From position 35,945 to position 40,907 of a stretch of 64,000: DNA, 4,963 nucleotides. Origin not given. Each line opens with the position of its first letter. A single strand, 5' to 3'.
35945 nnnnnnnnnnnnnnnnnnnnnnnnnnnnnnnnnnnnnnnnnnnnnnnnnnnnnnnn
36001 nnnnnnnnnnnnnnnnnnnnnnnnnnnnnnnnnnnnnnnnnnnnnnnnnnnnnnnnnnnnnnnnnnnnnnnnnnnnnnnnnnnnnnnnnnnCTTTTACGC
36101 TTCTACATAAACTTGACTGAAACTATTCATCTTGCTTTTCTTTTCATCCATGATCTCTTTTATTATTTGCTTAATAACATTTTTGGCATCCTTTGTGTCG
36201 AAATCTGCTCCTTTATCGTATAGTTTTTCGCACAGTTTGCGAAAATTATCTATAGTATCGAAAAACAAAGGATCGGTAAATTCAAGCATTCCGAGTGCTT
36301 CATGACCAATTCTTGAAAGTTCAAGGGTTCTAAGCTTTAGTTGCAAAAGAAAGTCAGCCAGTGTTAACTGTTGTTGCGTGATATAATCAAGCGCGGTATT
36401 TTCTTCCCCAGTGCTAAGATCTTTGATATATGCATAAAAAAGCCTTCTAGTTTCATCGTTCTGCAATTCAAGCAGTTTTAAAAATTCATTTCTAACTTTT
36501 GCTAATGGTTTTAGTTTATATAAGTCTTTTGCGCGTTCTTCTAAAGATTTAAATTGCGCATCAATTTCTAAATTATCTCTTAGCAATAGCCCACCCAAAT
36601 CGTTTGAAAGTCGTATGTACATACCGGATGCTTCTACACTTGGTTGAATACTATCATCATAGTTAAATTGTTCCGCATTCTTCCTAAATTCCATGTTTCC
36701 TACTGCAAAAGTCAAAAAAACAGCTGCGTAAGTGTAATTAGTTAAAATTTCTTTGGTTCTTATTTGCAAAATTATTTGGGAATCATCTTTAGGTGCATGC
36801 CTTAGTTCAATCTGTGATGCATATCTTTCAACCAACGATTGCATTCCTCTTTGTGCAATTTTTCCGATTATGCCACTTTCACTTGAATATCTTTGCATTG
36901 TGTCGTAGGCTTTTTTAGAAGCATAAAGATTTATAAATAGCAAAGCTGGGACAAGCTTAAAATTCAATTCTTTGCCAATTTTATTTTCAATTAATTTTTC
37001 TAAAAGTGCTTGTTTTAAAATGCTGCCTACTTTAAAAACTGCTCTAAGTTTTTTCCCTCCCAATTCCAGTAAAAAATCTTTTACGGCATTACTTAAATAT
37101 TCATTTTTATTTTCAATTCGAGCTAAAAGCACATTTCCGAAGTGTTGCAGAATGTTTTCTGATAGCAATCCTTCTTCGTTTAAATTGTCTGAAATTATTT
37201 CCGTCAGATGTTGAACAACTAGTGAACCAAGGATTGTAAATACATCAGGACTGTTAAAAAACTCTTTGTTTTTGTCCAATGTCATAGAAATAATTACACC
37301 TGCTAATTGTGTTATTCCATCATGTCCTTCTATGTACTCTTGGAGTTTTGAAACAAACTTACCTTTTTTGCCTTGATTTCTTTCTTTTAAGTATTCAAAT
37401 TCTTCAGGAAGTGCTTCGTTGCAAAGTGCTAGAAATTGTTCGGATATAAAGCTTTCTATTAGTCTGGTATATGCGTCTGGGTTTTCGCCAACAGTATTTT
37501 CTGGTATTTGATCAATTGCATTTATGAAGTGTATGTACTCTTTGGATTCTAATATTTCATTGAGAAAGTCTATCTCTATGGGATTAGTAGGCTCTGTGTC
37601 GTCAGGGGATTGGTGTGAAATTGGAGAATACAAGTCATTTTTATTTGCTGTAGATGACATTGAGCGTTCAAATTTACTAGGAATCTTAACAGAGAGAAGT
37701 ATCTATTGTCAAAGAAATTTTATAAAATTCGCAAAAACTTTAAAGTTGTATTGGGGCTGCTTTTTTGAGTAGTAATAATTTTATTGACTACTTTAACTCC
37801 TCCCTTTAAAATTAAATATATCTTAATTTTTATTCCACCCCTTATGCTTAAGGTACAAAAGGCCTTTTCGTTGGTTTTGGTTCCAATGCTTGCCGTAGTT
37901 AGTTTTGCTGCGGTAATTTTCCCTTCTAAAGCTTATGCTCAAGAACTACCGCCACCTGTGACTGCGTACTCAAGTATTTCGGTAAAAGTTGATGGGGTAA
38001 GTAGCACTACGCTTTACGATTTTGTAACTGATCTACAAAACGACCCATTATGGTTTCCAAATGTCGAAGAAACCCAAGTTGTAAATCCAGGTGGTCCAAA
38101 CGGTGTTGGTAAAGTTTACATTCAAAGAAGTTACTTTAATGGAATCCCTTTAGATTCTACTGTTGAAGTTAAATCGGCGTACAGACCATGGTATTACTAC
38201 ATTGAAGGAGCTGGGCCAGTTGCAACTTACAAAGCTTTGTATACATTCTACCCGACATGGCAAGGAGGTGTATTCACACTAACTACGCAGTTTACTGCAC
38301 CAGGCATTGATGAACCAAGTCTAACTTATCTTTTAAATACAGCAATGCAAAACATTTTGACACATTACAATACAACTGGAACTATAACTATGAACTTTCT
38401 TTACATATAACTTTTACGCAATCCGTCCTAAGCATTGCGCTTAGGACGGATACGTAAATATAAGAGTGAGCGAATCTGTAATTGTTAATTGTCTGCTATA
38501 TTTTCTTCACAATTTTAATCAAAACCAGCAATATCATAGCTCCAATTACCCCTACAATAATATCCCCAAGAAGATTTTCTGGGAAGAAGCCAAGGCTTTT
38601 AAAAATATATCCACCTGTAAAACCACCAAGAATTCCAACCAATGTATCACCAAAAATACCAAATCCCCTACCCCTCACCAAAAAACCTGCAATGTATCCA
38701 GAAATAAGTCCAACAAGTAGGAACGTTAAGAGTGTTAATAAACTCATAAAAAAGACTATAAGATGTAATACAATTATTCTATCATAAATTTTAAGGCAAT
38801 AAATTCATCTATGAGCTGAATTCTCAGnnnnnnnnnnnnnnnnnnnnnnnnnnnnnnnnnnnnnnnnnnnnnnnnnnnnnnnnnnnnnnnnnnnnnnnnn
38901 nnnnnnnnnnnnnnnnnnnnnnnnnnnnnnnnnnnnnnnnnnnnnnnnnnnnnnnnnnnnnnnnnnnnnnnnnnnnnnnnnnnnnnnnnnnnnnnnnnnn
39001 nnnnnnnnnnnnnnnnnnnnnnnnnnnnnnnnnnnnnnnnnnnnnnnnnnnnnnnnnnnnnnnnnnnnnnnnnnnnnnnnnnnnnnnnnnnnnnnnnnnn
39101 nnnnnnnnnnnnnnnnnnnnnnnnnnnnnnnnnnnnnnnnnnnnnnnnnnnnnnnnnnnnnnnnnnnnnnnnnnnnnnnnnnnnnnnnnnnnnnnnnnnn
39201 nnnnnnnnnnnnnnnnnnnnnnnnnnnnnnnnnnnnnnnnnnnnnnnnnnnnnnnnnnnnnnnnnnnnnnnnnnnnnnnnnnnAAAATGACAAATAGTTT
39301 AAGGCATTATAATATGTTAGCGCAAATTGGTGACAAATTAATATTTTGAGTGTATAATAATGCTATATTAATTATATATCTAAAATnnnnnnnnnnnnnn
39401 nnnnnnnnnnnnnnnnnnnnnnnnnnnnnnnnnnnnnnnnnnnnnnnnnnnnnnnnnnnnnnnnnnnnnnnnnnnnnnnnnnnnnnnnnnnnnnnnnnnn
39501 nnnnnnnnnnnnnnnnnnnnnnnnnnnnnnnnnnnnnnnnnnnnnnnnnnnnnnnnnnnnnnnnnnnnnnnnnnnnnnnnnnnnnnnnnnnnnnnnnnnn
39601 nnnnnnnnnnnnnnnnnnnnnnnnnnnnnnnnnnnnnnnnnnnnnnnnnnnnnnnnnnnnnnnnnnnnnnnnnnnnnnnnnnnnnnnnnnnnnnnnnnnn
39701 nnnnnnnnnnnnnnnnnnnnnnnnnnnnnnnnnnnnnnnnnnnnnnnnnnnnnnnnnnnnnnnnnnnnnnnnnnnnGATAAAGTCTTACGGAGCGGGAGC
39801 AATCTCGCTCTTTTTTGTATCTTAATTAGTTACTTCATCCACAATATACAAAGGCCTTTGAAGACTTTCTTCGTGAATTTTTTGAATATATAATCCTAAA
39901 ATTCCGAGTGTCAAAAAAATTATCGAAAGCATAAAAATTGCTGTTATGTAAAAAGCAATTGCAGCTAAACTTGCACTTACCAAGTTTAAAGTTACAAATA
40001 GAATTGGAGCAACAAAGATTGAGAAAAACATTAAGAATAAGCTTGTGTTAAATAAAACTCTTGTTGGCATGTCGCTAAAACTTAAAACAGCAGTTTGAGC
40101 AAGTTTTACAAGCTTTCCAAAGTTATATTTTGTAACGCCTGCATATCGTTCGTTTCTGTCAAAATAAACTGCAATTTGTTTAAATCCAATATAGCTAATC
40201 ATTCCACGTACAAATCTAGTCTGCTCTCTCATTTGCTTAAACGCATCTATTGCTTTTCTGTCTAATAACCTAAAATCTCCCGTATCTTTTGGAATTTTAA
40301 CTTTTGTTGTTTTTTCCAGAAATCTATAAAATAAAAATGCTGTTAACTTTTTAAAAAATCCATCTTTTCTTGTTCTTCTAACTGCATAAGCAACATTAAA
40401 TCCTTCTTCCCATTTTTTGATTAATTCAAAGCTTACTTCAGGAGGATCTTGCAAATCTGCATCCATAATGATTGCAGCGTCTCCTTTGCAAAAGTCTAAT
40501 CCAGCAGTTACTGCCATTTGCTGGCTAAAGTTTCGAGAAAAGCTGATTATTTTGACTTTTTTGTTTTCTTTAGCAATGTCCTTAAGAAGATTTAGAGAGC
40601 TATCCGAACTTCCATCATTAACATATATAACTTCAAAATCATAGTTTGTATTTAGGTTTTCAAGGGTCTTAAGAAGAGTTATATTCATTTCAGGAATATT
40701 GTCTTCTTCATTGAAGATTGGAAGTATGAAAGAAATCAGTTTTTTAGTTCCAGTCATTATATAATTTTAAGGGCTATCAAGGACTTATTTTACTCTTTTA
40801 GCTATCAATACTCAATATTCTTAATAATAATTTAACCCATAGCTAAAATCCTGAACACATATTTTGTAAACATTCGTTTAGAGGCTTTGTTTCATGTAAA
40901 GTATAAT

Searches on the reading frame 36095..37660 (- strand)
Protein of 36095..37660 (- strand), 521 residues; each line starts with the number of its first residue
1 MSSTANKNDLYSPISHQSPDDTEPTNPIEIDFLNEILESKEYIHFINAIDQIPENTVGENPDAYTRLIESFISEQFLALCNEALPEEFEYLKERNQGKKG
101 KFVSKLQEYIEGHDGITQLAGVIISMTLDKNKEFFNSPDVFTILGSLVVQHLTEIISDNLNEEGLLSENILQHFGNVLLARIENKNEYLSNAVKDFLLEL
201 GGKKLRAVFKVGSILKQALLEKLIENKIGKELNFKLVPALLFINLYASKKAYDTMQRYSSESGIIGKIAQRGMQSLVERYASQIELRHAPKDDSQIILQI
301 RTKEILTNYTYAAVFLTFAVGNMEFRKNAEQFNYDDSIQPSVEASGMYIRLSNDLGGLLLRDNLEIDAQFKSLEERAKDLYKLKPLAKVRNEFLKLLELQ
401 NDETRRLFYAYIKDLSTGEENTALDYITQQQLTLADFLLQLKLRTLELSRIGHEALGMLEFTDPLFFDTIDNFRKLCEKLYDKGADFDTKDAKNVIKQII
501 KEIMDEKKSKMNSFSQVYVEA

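Call 10: search_protein_families(library=pfam, proteins=[window:36095-37660:-], max_evalue=0.01)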
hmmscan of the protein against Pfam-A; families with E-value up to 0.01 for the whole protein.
window:36095-37660:- (521 aa): 0 families

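Call 14: find_encoding_contigs(protein=window:36095-37660:-, flank=7000, max_places=3)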
Protein window:36095-37660:- (521 aa): 14 contigs read that carry it; 3 places shown.
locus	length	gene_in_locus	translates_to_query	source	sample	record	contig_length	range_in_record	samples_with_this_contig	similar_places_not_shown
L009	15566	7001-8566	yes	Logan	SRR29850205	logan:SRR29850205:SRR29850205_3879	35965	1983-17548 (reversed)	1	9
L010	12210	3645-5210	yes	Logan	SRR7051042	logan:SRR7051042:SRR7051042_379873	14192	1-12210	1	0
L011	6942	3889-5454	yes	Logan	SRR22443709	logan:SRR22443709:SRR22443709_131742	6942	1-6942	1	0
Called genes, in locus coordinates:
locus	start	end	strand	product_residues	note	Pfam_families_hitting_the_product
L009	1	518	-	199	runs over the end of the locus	-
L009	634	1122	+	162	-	PF00293:NUDIX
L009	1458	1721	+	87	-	PF01541:GIY-YIG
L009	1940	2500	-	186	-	PF28474:DUF8412, PF13376:OmdA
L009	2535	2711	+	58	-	-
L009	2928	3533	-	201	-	-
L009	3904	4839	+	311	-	PF00535:Glycos_transf_2, PF10111:Glyco_tranf_2_2 (weak)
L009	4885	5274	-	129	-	-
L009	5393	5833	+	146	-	-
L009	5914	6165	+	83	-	-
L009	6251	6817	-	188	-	PF10604:Polyketide_cyc2 (weak)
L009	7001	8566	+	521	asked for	-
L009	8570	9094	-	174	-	-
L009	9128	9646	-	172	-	-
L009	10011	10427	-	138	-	-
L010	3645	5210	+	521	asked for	-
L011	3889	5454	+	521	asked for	-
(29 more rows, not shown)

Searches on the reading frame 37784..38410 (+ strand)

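Call 10: search_protein_families(library=pfam, proteins=[window:37784-38410:+], max_evalue=0.01)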
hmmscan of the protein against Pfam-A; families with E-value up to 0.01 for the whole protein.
window:37784-38410:+ (208 aa): 2 families
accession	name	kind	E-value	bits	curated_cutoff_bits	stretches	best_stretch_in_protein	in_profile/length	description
PF10604.15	Polyketide_cyc2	-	1.3e-07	32.4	27.4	1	66-190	7-128/142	Polyketide cyclase / dehydrase and lipid transport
PF03364.25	Polyketide_cyc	-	0.00064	20.4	23.4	1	75-118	6-53/126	Polyketide cyclase / dehydrase and lipid transport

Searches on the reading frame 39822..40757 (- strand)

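Call 8: search_protein_families(library=pfam, proteins=[window:39822-40757:-], max_evalue=0.01)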
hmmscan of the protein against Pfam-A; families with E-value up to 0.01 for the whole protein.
window:39822-40757:- (311 aa): 2 families
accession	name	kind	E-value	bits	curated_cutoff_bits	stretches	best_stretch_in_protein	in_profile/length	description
PF00535.33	Glycos_transf_2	-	6.3e-28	98.2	23.3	1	9-171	1-165/168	Glycosyl transferase family 2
PF10111.15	Glyco_tranf_2_2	-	1.5e-06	28.3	27.3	1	10-101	2-91/276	Glycosyltransferase like family 2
